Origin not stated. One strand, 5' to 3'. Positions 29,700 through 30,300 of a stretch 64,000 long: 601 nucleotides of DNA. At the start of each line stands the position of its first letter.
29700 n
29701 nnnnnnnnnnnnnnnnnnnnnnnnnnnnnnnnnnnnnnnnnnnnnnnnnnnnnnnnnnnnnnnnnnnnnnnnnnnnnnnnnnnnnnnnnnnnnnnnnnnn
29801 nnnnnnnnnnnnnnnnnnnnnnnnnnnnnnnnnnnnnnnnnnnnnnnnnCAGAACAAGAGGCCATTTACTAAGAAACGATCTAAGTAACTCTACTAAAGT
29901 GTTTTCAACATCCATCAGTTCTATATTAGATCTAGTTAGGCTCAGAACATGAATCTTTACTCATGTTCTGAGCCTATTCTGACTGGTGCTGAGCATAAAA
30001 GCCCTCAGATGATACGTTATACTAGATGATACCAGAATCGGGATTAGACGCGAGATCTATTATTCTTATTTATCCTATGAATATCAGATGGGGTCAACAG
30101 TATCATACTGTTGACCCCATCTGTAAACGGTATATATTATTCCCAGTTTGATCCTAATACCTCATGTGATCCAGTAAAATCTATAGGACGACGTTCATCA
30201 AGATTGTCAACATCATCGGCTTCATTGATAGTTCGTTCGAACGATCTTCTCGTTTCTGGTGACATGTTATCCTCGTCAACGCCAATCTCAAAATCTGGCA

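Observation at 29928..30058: Exact 131-bp AGATCT-bounded hairpin element recurring at gene ends (family C)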

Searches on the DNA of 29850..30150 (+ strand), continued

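Call 123: search_with_rna_model(model_id=R2, sources=[L002, L003, L004, L005, L007, L009, L012, L013, L019, L022, L023, L025], max_evalue=10)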
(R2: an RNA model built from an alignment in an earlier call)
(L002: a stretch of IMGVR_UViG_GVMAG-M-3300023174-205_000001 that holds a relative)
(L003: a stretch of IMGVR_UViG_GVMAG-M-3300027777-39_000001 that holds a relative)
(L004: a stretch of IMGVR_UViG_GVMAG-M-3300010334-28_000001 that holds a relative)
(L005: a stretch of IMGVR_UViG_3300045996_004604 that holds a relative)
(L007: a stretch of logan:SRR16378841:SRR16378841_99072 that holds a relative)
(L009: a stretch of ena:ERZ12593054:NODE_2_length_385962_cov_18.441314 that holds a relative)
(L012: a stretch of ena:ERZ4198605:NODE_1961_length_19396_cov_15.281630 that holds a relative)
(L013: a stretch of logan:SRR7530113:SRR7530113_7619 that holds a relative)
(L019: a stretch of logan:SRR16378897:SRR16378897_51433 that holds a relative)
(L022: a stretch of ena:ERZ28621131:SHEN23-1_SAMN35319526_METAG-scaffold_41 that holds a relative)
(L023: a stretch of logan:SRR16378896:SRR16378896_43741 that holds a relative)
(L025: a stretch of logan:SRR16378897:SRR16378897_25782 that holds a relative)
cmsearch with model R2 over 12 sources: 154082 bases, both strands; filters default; matches with E-value up to 10: 1.
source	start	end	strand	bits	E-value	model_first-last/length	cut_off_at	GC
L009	11096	11213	-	29.8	0.00019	1-131/131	no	0.37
